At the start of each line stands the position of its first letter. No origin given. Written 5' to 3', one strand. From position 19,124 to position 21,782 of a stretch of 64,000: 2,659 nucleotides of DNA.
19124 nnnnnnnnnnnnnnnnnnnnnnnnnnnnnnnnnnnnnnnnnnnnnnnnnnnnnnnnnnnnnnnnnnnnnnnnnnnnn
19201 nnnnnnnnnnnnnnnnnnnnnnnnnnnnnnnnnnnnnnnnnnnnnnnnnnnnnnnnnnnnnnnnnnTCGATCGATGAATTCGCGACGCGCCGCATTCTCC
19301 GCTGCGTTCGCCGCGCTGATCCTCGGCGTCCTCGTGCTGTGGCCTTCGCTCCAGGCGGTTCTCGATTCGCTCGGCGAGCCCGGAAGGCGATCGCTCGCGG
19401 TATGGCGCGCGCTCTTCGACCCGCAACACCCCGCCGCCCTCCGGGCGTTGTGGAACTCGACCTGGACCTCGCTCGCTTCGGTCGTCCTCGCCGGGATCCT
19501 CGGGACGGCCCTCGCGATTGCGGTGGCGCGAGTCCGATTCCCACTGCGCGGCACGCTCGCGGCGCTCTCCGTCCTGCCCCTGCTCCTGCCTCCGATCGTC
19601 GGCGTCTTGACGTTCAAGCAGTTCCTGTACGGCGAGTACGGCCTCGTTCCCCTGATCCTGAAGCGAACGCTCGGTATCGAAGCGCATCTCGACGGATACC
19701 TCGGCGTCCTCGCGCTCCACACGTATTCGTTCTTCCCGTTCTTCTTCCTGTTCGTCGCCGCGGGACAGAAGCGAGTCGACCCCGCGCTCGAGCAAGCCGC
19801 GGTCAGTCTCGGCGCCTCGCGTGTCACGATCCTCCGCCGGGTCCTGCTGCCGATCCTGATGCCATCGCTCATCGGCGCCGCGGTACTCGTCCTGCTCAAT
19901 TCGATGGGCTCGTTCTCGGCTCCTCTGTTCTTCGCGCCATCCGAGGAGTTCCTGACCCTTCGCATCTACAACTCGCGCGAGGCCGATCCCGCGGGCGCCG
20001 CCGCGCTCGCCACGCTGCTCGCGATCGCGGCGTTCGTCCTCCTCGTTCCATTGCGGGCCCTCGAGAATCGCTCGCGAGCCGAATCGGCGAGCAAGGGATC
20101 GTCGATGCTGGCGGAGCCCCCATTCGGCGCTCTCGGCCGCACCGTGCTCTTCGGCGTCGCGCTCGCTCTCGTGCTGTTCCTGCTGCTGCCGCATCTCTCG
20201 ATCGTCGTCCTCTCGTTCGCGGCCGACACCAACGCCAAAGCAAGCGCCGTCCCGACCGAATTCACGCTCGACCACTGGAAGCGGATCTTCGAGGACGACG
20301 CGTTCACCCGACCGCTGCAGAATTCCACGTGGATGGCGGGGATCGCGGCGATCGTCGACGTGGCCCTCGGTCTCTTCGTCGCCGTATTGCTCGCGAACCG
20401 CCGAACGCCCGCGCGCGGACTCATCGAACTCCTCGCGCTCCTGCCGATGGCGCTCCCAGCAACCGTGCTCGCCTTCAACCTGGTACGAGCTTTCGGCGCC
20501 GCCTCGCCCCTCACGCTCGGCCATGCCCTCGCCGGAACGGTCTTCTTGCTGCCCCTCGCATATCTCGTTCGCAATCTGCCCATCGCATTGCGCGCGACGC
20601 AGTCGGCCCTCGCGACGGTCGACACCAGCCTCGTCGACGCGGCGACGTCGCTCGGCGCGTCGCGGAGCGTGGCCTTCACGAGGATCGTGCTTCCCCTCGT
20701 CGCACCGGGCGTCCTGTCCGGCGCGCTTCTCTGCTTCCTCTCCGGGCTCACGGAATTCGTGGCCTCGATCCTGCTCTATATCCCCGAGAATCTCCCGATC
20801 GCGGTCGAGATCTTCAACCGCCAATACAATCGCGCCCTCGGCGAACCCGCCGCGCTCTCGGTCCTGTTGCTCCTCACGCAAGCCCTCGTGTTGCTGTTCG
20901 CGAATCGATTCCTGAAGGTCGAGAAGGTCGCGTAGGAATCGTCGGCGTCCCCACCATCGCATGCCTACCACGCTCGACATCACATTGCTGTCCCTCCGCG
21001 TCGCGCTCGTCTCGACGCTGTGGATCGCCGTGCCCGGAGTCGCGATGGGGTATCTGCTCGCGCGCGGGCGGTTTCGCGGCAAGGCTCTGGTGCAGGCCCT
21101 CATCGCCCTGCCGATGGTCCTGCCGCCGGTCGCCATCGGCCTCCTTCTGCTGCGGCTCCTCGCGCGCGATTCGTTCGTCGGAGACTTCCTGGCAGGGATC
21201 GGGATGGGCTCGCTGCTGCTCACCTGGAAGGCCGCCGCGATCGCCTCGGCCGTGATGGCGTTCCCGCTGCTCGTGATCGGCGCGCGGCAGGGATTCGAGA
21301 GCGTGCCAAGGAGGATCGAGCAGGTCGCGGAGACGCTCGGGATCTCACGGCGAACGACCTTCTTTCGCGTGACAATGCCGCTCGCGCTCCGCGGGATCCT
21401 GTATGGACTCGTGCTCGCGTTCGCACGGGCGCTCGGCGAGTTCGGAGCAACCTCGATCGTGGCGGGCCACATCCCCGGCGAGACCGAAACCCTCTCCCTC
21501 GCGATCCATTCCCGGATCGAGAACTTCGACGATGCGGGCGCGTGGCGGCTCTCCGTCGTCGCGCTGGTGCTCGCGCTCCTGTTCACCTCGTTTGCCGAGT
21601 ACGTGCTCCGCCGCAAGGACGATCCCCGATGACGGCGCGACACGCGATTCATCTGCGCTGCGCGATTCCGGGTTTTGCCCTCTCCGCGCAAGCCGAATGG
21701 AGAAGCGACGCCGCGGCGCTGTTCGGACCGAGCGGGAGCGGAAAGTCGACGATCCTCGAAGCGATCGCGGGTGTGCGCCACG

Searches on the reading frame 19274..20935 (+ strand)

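Call 47: search_protein_families(library=pfam, proteins=[window:19274-20935:+], max_evalue=0.00001)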
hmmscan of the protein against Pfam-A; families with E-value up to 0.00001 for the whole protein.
window:19274-20935:+ (553 aa): 1 family
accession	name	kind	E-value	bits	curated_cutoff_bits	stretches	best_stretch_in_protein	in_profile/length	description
PF00528.27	BPD_transp_1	-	4.7e-24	85.6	26.4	2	366-544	5-175/184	Binding-protein-dependent transport system inner membrane component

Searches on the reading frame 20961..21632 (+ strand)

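Call 47: search_protein_families(library=pfam, proteins=[window:20961-21632:+], max_evalue=0.00001)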
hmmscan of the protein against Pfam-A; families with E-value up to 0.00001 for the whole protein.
window:20961-21632:+ (223 aa): 1 family
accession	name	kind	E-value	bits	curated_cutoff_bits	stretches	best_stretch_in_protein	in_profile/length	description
PF00528.27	BPD_transp_1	-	9.6e-23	81.3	26.4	1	26-219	1-182/184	Binding-protein-dependent transport system inner membrane component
